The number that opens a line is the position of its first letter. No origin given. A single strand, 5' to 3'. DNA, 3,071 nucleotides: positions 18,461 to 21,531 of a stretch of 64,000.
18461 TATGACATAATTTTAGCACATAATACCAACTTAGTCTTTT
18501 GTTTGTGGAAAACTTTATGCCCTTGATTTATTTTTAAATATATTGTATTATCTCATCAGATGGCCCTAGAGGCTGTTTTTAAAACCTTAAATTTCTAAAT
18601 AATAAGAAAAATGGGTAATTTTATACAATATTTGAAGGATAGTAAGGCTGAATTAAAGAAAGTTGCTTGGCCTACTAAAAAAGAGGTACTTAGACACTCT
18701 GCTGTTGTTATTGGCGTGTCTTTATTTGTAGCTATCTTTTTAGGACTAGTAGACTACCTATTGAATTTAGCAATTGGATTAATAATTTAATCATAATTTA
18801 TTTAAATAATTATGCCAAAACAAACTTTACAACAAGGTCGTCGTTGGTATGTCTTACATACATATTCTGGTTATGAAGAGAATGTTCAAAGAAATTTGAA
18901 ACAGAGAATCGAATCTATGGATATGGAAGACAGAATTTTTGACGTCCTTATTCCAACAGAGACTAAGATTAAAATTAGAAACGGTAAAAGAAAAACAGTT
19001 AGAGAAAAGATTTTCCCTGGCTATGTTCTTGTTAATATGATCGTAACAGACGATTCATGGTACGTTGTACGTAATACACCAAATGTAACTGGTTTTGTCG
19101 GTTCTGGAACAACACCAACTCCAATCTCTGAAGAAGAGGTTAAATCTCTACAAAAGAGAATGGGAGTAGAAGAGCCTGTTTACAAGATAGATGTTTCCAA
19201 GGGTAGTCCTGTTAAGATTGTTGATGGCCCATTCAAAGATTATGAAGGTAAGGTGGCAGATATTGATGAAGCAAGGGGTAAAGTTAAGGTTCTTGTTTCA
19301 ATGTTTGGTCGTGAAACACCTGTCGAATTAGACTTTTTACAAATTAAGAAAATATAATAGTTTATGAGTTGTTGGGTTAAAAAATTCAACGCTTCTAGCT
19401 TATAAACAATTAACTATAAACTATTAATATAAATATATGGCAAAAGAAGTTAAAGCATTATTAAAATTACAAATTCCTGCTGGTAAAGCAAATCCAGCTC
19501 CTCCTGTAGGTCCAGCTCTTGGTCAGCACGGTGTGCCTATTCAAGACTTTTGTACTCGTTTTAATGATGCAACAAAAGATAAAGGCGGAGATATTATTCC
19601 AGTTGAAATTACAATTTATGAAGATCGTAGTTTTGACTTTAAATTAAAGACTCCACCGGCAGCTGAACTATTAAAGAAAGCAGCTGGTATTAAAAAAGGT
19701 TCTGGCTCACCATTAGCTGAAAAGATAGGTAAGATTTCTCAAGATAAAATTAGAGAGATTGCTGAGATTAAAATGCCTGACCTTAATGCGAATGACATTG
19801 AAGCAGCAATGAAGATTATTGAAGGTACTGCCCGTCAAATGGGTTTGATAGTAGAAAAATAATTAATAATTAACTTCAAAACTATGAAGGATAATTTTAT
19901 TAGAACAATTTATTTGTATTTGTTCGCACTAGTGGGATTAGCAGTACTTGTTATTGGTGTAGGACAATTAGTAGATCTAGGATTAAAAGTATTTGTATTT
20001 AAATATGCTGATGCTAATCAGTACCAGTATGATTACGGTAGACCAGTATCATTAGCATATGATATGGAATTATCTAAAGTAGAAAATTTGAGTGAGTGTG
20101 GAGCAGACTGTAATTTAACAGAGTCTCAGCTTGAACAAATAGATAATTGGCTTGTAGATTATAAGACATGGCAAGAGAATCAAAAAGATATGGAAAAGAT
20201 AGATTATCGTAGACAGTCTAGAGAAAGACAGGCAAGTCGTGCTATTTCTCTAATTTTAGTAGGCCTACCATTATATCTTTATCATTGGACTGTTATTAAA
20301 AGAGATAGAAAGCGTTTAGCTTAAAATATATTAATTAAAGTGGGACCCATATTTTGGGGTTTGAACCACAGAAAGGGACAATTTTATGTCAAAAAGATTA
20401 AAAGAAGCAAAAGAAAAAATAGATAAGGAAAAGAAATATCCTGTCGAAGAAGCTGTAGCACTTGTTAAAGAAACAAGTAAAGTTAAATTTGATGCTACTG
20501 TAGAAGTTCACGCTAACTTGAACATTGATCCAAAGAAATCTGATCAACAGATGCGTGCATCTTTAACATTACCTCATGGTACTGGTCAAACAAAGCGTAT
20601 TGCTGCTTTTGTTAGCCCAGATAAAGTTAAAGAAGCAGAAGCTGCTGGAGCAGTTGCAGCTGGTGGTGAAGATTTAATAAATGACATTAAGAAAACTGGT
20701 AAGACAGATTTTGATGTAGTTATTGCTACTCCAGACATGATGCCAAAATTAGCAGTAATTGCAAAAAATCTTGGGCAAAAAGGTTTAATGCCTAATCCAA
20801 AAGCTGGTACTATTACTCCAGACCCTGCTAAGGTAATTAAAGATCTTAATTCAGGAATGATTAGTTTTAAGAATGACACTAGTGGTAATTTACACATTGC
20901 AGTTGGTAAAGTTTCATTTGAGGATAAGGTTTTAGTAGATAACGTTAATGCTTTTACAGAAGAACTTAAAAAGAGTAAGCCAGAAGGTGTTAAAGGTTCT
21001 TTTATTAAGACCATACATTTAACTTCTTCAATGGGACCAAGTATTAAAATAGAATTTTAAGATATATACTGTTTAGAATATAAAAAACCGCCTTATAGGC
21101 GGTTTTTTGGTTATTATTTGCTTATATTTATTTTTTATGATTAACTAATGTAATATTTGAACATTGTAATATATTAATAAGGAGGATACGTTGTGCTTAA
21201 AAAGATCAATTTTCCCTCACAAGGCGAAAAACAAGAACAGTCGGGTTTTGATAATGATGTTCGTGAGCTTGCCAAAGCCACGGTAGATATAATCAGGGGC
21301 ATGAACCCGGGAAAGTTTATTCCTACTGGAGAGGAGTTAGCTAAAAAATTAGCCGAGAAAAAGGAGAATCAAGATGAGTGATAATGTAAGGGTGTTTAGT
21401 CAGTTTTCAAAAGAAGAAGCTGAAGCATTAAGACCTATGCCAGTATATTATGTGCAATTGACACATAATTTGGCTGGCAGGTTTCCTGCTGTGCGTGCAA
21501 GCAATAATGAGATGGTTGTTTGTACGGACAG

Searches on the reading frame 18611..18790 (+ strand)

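Call 7: search_protein_families(library=pfam, proteins=[window:18611-18790:+], max_evalue=1)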
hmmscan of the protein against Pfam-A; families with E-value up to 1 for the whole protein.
window:18611-18790:+ (59 aa): 1 family
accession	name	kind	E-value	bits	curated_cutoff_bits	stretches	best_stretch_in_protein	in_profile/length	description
PF00584.25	SecE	-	3.8e-20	72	22.7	1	5-59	1-55/55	SecE/Sec61-gamma subunits of protein translocation complex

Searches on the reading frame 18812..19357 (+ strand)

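Call 7: search_protein_families(library=pfam, proteins=[window:18812-19357:+], max_evalue=1)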
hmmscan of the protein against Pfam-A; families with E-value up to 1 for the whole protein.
window:18812-19357:+ (181 aa): 5 families
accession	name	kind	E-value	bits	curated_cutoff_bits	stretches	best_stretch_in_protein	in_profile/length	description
PF02357.24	NusG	-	5e-33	113.9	22.2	1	11-113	2-92/93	Transcription termination factor nusG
PF00467.35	KOW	-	5.5e-06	26.4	22.3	1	134-160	5-29/32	KOW motif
PF23291.1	KOW4_SPT5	-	0.016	15.6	27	1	128-151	9-32/55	Transcription elongation factor SPT5, fourth KOW domain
PF23290.1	KOW5_SPT5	-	0.032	14.2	27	1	132-155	4-27/46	Transcription elongation factor SPT5, fifth KOW domain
PF25092.1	SH3_KIN17_C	-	0.097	13.6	27.9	1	131-162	4-35/57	KIN17 C-terminal SH3 domain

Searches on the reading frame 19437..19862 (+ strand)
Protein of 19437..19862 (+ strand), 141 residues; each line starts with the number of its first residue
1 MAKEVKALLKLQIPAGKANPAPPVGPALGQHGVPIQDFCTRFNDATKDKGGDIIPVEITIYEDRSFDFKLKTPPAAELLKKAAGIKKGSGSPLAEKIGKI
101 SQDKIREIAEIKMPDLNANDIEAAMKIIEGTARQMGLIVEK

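Call 7: search_protein_families(library=pfam, proteins=[window:19437-19862:+], max_evalue=1)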
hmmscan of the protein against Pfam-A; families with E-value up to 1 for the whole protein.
window:19437-19862:+ (141 aa): 2 families
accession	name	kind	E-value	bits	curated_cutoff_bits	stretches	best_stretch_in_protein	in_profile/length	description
PF00298.24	Ribosomal_L11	-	2.8e-29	101.8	21.4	1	71-139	1-69/69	Ribosomal protein L11, RNA binding domain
PF03946.19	Ribosomal_L11_N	-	6.8e-29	99.8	32.9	1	9-66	1-58/58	Ribosomal protein L11, N-terminal domain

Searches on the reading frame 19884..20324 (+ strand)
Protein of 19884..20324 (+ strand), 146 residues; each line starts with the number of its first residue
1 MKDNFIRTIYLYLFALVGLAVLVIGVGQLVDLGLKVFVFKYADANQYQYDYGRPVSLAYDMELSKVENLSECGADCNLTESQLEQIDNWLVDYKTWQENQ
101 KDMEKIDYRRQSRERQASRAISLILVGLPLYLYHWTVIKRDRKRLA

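Call 7: search_protein_families(library=pfam, proteins=[window:19884-20324:+], max_evalue=1)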
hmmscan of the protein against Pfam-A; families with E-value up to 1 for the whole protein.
window:19884-20324:+ (146 aa): 2 families
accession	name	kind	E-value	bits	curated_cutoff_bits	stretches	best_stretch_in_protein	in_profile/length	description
PF18920.5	DUF5671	-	6.9e-10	39.4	28.4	2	112-144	41-69/132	Domain of unknown function (DUF5671)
PF11239.13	DUF3040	-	0.13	13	24.7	0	8-27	45-64/84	Protein of unknown function (DUF3040)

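Call 8: search_protein_families(library=phrogs, proteins=[window:19884-20324:+], max_evalue=1)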
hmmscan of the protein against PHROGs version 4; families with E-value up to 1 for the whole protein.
window:19884-20324:+ (146 aa): 2 families
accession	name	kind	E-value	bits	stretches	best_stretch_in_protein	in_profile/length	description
phrog_25869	-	unknown function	0.06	14.1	1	127-140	7-20/30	-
phrog_2407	-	unknown function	0.3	11.5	1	8-45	12-49/261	-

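Call 9: search_protein_families(library=padloc, proteins=[window:19884-20324:+], max_evalue=1)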
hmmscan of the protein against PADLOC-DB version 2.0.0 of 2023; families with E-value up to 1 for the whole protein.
window:19884-20324:+ (146 aa): 0 families

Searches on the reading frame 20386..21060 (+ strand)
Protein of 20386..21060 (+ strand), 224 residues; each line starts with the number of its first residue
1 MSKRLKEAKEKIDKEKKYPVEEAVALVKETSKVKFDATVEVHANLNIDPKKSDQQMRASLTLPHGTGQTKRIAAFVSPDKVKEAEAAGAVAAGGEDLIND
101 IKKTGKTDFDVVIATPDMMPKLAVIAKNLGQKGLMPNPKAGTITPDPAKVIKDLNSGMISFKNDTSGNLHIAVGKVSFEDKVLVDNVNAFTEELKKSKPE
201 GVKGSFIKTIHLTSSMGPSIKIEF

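Call 7: search_protein_families(library=pfam, proteins=[window:20386-21060:+], max_evalue=1)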
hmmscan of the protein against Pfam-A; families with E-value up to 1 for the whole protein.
window:20386-21060:+ (224 aa): 2 families
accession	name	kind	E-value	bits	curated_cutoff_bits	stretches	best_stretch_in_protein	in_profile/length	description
PF00687.26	Ribosomal_L1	-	1.3e-57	195.1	32.2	1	27-218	1-198/198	Ribosomal protein L1p/L10e family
PF12392.13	DUF3656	-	0.09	13.9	22.1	1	14-111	21-76/109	Collagenase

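Call 17: find_related_loci(query=window:20386-21060:+, collection=genome_contigs, flank=6000)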
Query window:20386-21060:+ (224 aa) in genome_contigs; peptide patterns used: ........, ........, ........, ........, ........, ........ (x = any residue, [..] = any of these).
599 stretches matched a pattern (row limit reached: there are more); 525 encode a relative of the query (tblastn E <= 1e-3); the best 80 are kept; 80 distinct loci.
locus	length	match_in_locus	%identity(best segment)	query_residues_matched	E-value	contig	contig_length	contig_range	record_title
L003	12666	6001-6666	91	1-222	2e-123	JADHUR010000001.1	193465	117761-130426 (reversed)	MAG: Patescibacteria group bacterium isolate BS150m-G51 BS-150m-C26, whole genome shotgun sequence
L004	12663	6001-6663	62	2-224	1e-85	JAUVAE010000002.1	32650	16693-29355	MAG: Candidatus Komeilibacteria bacterium isolate CSMAG_211 CSMAG_211_k127_10150989_length_32650_cov_45.9980, whole geno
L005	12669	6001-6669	59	2-224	5e-84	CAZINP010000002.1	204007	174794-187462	MAG TPA_asm: uncultured Gammaproteobacteria bacterium isolate binchicken_co27_465 genome assembly, contig: NODE_65_lengt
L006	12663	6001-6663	58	2-224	2e-83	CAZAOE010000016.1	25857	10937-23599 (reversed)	MAG TPA_asm: uncultured Gammaproteobacteria bacterium isolate SRP178699_co1_436 genome assembly, contig: NODE_2124_lengt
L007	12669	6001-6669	58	1-223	5e-82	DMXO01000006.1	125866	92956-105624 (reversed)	MAG TPA_asm: Candidatus Magasanikbacteria bacterium isolate UBA11699 contig_1843, whole genome shotgun sequence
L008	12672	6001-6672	60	1-224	4e-81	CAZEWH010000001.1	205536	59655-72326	MAG TPA_asm: uncultured Gammaproteobacteria bacterium isolate SRP077602_co5_241 genome assembly, contig: NODE_81_length_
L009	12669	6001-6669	54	1-223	1e-77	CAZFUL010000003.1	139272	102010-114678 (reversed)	MAG TPA_asm: uncultured Gammaproteobacteria bacterium isolate SRP286056_co2_597 genome assembly, contig: NODE_93_length_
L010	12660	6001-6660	54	3-222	8e-77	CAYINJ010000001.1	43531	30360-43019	MAG TPA_asm: uncultured Gammaproteobacteria bacterium isolate ERP119705_co25_677 genome assembly, contig: NODE_319_lengt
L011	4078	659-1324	53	2-223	2e-76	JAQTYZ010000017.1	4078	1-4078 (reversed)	MAG: Patescibacteria group bacterium isolate STC_49 NODE_70578_length_4078_cov_3.494811_Sandtown_C, whole genome shotgun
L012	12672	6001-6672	54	1-223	9e-76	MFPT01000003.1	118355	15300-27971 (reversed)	MAG: Candidatus Magasanikbacteria bacterium RIFCSPHIGHO2_01_FULL_41_23 rifcsphigho2_01_scaffold_1331, whole genome shotg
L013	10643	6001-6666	55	2-223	9e-75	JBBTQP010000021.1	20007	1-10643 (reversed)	MAG: Patescibacteria group bacterium isolate H41-bin265_1 H41_bin265_1_000000000021, whole genome shotgun sequence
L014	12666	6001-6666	52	2-223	3e-74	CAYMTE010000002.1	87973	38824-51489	MAG TPA_asm: uncultured Gammaproteobacteria bacterium isolate SRP278252_co2_91 genome assembly, contig: NODE_361_length_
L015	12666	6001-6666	55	2-223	3e-74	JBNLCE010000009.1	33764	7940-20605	MAG: Patescibacteria group bacterium isolate C2.bin.10.permissive NODE_9_length_33764_cov_5.222044, whole genome shotgun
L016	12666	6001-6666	53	2-223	1e-73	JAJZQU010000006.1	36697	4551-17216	MAG: bacterium isolate SKS1.bin59 NODE_1955_length_36697_cov_2.377741, whole genome shotgun sequence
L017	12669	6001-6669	53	2-224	1e-73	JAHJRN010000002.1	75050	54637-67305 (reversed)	MAG: Patescibacteria group bacterium isolate OS_PC_MetaG.mb.153 OS_PC_MetaG.mb.153_k141_13357, whole genome shotgun sequ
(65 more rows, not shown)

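Call 99: search_protein_families(library=pfam, proteins=[L003:9519-11219:+], max_evalue=0.01)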
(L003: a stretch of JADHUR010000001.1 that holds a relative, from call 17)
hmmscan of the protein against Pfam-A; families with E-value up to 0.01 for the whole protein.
L003:9519-11219:+ (566 aa): 1 family
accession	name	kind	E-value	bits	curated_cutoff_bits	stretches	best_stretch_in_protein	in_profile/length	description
PF02511.20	Thy1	-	3.2e-16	60.1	24.8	2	137-301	32-163/191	Thymidylate synthase complementing protein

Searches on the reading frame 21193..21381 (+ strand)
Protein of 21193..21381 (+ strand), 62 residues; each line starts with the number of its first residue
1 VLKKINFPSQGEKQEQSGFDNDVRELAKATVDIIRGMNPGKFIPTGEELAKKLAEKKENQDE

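Call 7: search_protein_families(library=pfam, proteins=[window:21193-21381:+], max_evalue=1)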
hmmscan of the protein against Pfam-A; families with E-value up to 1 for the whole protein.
window:21193-21381:+ (62 aa): 0 families

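Call 8: search_protein_families(library=phrogs, proteins=[window:21193-21381:+], max_evalue=1)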
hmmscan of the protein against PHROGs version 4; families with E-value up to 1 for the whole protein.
window:21193-21381:+ (62 aa): 0 families

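Call 9: search_protein_families(library=padloc, proteins=[window:21193-21381:+], max_evalue=1)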
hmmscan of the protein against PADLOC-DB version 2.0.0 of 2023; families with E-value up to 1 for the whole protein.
window:21193-21381:+ (62 aa): 0 families

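Call 11: find_homologous_proteins(query=window:21193-21381:+, max_evalue=0.01)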
Query window:21193-21381:+ (62 aa): 2 proteins with E <= 0.01 among 3 candidates.
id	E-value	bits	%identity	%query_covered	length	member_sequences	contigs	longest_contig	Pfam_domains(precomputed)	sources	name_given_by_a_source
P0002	1.8e-32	127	100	100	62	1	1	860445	-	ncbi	ncbi:MAG: hypothetical protein ACKKL6_01085 [Candidatus Komeilibacteria bacterium]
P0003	1.4e-3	36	82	44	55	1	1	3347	-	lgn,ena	-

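Call 14: find_encoding_contigs(protein=P0003, flank=5000)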
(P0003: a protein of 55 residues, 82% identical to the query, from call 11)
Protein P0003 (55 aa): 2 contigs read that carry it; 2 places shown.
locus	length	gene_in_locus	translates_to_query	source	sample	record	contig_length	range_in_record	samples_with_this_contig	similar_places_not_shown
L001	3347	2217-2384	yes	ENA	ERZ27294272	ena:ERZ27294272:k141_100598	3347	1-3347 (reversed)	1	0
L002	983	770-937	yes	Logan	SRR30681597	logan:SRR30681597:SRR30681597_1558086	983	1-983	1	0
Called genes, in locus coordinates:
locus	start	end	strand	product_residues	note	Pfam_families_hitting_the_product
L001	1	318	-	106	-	?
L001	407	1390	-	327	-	-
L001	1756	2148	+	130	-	PF01502:PRA-CH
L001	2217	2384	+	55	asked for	-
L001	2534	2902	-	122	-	PF01503:PRA-PH (weak)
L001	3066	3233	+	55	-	-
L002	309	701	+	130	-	PF01502:PRA-CH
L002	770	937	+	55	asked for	-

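Call 57: find_related_loci(query=A2, collection=metagenome_contigs, flank=4000)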
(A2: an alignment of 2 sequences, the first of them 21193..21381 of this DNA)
Query A2 (62 aa) in metagenome_contigs; peptide patterns used: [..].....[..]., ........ (x = any residue, [..] = any of these).
175 stretches matched a pattern; 4 encode a relative of the query (tblastn E <= 1e-3); 4 distinct loci.
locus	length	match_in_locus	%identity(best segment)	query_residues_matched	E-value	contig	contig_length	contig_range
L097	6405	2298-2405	64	22-60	1e-11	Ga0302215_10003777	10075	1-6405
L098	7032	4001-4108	64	22-60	1e-11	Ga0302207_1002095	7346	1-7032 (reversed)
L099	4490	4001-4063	90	31-51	1e-9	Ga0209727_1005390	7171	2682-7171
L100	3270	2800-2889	66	31-62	6e-9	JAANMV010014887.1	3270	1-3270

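Call 58: find_related_loci(query=A2, collection=viral_contigs, flank=4000)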
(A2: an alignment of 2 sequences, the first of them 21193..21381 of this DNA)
Query A2 (62 aa) in viral_contigs; peptide patterns used: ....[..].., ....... (x = any residue, [..] = any of these).
86 stretches matched a pattern, but none encodes a relative of the query by tblastn (E <= 1e-3).

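Call 60: search_protein_families(library=pfam, proteins=[L100:2728-3066:+, L099:3911-4069:+, P0003, L097:1578-2393:+, L097:2534-2860:+], max_evalue=1)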
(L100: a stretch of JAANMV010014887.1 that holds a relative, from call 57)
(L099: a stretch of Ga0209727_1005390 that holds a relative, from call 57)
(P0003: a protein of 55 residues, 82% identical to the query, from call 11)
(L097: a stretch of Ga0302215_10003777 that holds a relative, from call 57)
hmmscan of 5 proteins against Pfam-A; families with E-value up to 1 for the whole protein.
L100:2728-3066:+ (112 aa): 0 families

L099:3911-4069:+ (52 aa): 0 families

P0003 (55 aa): 0 families

L097:1578-2393:+ (271 aa): 1 family
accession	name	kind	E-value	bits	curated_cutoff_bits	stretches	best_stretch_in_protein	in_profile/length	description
PF01470.22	Peptidase_C15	-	1.4e-16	61.6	22.7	2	78-233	51-194/204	Pyroglutamyl peptidase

L097:2534-2860:+ (108 aa): 0 families

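Call 76: search_protein_families(library=ncbifam, proteins=[window:21193-21381:+, L100:2728-3066:+], max_evalue=1)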
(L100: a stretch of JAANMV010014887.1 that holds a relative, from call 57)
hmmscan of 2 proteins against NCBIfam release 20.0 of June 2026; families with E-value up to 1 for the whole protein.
window:21193-21381:+ (62 aa): 0 families

L100:2728-3066:+ (112 aa): 0 families
